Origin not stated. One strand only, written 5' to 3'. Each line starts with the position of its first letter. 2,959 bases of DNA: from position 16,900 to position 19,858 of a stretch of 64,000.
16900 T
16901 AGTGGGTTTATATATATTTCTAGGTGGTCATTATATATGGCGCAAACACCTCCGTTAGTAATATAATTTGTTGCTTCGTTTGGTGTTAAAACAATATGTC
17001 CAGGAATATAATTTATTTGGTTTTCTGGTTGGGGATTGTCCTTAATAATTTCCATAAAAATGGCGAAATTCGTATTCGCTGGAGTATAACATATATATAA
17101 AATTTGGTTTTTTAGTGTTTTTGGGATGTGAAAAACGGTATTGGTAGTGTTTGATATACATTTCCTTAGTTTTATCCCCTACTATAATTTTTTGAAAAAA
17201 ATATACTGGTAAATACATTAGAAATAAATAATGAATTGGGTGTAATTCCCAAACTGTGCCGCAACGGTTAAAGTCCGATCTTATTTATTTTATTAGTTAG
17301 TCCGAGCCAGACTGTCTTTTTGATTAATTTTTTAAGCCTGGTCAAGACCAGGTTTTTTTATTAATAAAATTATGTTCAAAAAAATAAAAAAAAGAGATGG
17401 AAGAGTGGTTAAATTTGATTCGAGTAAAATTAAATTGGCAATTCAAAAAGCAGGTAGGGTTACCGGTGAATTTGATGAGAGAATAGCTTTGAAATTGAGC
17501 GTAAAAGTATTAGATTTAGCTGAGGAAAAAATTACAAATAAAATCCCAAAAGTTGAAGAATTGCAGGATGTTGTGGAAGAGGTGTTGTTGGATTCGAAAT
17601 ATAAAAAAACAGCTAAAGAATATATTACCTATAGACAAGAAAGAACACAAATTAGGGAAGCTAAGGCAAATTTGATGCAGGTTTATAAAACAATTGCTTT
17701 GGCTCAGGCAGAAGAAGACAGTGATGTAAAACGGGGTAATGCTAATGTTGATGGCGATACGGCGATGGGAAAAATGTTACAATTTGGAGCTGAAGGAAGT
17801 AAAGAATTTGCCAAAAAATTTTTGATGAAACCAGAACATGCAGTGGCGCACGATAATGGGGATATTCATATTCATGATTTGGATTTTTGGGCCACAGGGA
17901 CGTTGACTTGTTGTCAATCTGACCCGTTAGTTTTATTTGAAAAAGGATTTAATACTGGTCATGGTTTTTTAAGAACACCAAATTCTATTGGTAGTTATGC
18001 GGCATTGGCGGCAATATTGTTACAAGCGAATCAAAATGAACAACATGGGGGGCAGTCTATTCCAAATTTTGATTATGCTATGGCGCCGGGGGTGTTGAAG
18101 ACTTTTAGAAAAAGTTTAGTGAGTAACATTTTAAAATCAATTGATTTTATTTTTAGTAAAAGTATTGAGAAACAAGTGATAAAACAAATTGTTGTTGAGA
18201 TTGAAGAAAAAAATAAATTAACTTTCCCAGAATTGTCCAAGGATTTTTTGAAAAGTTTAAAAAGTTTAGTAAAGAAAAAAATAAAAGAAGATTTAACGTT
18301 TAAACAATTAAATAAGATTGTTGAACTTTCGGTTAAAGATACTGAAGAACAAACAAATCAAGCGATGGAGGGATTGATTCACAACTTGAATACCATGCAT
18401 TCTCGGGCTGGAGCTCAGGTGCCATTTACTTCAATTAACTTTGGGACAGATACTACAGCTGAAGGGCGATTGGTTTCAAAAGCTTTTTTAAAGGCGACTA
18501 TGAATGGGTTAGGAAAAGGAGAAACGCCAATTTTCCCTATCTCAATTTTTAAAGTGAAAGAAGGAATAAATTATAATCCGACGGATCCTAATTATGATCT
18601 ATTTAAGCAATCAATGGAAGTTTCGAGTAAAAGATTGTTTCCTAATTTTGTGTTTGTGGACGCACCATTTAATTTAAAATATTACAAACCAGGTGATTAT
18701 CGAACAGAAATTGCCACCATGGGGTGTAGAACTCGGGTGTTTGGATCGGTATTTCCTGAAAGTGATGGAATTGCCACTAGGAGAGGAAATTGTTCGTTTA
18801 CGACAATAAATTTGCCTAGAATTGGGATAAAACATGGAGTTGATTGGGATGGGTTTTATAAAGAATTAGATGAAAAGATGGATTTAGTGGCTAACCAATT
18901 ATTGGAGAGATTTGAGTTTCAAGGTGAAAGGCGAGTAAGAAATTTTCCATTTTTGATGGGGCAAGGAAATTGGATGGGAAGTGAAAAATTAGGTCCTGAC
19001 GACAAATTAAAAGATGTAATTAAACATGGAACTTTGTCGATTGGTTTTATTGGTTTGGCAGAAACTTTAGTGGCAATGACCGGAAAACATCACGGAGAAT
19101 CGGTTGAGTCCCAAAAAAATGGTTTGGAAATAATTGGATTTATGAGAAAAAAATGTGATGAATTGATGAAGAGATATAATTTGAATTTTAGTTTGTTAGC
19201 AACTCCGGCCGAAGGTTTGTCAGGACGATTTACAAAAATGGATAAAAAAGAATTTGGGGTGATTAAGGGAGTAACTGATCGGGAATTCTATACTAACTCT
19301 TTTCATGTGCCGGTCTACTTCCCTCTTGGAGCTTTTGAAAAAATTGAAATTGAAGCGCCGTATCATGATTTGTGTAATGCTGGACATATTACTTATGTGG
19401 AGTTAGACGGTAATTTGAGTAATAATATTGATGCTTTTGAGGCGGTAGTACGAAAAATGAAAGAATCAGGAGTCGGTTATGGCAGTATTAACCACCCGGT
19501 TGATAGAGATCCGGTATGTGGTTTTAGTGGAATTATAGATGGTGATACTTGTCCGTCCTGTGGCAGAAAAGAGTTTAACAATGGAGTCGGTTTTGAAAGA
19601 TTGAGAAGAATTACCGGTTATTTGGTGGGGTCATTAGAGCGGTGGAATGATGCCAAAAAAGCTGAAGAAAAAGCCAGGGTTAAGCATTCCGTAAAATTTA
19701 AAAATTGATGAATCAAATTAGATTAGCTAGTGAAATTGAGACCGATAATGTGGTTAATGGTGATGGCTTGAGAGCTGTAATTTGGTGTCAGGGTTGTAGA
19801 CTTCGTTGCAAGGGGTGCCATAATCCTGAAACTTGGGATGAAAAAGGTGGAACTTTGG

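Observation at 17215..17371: Cobalamin-riboswitch-like leader with terminator directly upstream of class III RNR nrdDG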

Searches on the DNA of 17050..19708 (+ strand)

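Call 4: search_rna_families(source=window, start=17050, end=17450, threshold=evalue, max_evalue=10, show_alignments=4)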
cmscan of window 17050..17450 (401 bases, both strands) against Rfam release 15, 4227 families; matches with E-value up to 10: 11.
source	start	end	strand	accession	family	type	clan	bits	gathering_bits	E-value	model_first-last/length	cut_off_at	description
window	17221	17291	+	RF01689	AdoCbl-II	Cis-reg; riboswitch;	CL00101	46.1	36.5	3.7e-10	1-81/81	no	AdoCbl-II (Cobalamin/B12) riboswitch aptamer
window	17281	17359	+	RF01401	rseX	Gene; sRNA;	-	23.5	50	1.1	1-94/94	no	rseX Hfq binding RNA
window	17323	17365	-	RF03138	S16-Flavobacteria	Cis-reg; leader;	-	22.9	35.7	3.8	1-35/35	no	S16-Flavobacteria ribosomal protein leader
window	17222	17290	+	RF00050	FMN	Cis-reg; riboswitch;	-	21.7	66.2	0.0075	1-138/138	no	FMN riboswitch aptamer (RFN element)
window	17328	17392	-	RF02414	rli60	Gene; sRNA;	-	19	60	5.1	1-191/191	no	Listeria sRNA rli60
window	17313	17361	+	RF02278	Betaproteobacteria_toxic_sRNA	Gene; sRNA;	-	17.6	50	0.39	1-64/64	no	Betaproteobacteria toxic small RNA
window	17277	17361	+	RF01859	Phe_leader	Cis-reg; leader;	-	16.6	55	3.4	1-125/125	no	Phenylalanine leader peptide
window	17264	17368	+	RF00121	MicC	Gene; sRNA;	-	16.4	90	7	1-123/123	no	MicC RNA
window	17272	17330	-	RF01559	DdR1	Gene; snRNA; snoRNA; CD-box;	-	15.6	70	2.4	1-66/66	no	Dictyostelium snoRNA DdR1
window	17118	17270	-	RF01269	snR80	Gene; snRNA; snoRNA; HACA-box;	CL00033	15.4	40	9.5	1-176/176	no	Small nucleolar RNA snR80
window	17206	17365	+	RF02079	STnc180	Gene; sRNA;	-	15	50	1.4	1-208/208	no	Enterobacterial sRNA STnc180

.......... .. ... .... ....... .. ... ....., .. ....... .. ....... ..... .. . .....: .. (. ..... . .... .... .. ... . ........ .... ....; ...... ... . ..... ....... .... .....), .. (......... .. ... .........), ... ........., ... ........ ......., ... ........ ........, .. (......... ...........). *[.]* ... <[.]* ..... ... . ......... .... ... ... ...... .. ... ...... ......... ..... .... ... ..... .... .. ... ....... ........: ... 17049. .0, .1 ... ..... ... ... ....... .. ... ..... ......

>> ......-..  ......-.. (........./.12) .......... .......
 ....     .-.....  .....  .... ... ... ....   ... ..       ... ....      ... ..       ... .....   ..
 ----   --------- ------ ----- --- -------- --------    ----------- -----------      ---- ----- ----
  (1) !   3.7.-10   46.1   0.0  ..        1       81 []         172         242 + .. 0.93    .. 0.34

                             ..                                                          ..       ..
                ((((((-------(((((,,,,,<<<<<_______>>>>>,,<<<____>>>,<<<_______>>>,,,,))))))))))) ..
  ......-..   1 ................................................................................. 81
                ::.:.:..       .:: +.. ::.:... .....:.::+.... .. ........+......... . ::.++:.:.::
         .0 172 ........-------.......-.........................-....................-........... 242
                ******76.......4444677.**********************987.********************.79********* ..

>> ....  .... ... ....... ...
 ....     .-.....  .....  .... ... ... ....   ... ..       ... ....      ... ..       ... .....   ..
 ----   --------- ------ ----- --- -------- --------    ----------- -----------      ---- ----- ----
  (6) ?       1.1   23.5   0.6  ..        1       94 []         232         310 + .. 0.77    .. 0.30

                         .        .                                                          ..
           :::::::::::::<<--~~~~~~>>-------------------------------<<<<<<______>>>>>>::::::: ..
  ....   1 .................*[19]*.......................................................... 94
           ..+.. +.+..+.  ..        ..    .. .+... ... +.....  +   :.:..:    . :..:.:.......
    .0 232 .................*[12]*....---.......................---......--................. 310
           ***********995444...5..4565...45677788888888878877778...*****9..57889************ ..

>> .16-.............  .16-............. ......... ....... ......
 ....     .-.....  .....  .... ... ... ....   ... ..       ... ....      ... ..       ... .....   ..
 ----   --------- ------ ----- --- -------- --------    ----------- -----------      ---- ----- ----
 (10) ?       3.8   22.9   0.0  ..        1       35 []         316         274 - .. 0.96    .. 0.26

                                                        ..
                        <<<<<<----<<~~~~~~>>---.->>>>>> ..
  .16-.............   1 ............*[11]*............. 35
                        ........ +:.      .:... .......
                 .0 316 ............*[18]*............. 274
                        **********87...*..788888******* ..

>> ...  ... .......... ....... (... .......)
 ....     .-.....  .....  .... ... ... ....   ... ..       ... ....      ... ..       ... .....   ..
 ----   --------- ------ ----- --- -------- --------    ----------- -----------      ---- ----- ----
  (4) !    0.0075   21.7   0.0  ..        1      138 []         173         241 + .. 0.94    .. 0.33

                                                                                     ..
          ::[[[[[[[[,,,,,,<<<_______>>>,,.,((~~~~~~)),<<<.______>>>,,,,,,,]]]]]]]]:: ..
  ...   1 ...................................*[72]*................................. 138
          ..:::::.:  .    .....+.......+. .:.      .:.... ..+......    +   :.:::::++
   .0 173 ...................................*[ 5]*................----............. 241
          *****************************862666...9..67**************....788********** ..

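Call 52: search_rna_families(sources=[L085, L178, L179, L180, L181, L182, L086, L087, L183, L005], threshold=gathering)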
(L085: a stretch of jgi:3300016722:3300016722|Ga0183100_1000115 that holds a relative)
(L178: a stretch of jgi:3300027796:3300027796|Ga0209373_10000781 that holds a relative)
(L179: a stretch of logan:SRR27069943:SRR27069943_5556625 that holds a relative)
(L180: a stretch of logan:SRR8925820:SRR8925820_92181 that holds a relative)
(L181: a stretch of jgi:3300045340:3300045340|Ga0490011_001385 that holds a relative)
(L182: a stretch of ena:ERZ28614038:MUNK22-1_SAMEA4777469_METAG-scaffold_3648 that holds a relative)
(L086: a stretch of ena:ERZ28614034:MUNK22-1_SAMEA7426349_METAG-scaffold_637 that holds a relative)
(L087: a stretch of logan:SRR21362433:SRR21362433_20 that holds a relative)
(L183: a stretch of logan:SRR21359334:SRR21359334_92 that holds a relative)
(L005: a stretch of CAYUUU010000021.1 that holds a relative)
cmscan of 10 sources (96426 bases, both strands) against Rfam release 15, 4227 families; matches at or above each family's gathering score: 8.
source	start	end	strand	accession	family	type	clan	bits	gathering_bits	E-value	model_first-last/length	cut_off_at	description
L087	2481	2554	+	RF00005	tRNA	Gene; tRNA;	CL00001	76.5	29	7.7e-15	1-71/71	no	tRNA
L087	9658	9731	-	RF00005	tRNA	Gene; tRNA;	CL00001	61.8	29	8.5e-11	1-71/71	no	tRNA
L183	5853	5926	-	RF00005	tRNA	Gene; tRNA;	CL00001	57.5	29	1.3e-09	1-71/71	no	tRNA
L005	131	201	+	RF00005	tRNA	Gene; tRNA;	CL00001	55.6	29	4.4e-09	1-71/71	no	tRNA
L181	2815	2895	+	RF01689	AdoCbl-II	Cis-reg; riboswitch;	CL00101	42.4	36.5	1.3e-06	1-81/81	no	AdoCbl-II (Cobalamin/B12) riboswitch aptamer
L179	2827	2908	+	RF01689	AdoCbl-II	Cis-reg; riboswitch;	CL00101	38.9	36.5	1.6e-05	1-81/81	no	AdoCbl-II (Cobalamin/B12) riboswitch aptamer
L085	5843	5905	+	RF01689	AdoCbl-II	Cis-reg; riboswitch;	CL00101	38.5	36.5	2e-05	1-81/81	no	AdoCbl-II (Cobalamin/B12) riboswitch aptamer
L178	2763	2996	+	RF00174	Cobalamin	Cis-reg; riboswitch;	CL00101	31.6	31.5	0.00048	1-189/189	no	Cobalamin riboswitch aptamer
